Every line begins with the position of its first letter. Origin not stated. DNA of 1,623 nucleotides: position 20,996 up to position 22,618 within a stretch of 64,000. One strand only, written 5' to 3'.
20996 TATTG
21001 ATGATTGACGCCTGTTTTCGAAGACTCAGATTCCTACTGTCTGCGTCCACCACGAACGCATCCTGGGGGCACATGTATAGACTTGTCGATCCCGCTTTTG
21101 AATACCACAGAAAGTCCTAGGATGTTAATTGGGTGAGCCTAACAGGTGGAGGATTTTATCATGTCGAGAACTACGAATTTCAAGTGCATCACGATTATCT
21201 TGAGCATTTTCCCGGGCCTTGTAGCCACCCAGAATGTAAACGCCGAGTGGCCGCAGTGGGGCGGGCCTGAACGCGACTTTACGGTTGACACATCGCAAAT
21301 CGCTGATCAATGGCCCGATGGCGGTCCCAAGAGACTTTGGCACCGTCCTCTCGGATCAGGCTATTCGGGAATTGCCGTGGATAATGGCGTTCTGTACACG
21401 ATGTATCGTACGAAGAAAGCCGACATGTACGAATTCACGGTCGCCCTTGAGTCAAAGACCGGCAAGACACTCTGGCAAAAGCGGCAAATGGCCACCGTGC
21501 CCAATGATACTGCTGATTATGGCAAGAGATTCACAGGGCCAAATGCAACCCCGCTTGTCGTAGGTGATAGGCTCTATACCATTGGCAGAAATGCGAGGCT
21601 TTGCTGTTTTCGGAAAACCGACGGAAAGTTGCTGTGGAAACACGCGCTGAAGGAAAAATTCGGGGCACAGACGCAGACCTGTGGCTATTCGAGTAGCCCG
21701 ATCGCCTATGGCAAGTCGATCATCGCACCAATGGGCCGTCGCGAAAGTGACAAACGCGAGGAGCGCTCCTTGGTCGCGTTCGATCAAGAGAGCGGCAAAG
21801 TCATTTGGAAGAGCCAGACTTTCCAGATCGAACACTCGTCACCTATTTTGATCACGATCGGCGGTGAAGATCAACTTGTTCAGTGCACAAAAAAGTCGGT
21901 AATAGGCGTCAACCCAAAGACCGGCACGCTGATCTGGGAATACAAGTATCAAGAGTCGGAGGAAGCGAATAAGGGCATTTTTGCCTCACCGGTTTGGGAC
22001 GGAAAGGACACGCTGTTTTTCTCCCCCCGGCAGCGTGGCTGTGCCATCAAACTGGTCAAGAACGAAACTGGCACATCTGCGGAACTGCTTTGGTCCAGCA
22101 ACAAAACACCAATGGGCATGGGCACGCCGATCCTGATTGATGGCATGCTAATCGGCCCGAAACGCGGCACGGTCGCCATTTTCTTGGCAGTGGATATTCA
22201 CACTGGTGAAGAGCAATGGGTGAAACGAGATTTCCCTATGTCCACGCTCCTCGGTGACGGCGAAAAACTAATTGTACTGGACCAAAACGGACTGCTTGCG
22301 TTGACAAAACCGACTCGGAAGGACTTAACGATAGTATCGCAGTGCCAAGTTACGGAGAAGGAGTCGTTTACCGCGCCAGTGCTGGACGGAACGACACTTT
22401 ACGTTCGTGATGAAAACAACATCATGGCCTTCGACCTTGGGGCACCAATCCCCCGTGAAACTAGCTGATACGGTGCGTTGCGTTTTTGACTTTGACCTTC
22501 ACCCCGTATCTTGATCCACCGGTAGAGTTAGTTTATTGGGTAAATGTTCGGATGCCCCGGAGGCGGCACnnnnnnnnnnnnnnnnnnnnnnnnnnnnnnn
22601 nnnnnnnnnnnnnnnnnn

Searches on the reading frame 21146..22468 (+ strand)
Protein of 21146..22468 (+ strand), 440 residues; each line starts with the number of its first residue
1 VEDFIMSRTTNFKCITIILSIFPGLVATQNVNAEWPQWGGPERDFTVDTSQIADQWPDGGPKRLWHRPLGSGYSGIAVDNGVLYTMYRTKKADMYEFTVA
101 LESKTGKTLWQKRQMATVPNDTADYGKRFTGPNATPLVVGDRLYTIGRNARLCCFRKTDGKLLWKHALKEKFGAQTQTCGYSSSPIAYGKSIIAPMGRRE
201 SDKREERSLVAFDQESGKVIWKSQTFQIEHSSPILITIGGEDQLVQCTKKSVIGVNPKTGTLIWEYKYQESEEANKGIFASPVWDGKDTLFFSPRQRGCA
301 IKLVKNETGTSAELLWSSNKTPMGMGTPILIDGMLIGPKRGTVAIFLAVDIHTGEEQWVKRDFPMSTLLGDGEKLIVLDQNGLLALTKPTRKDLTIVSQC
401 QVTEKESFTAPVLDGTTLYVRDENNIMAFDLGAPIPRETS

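Call 6: search_protein_families(library=pfam, proteins=[window:21146-22468:+])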
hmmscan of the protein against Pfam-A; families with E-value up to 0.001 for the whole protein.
window:21146-22468:+ (440 aa): 4 families
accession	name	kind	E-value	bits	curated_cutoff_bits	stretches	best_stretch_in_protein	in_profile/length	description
PF13360.13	PQQ_2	-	9.5e-32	111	27.6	1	99-359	5-232/233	Outer membrane protein assembly factor BamB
PF01011.28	PQQ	-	4.7e-13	49.1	26.7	0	131-173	48-90/595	Glucose/ethanol/alcohol dehydrogenase, beta-propeller domain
PF13570.13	Beta-prop_ACSF4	-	1.5e-10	41.5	133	1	207-421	113-320/329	Beta-alanine-activating enzyme, beta-propeller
PF23727.1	Beta-prop_FAM234A_B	-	0.00019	20.5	26.4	0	157-234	59-130/467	FAM234A/B beta-propeller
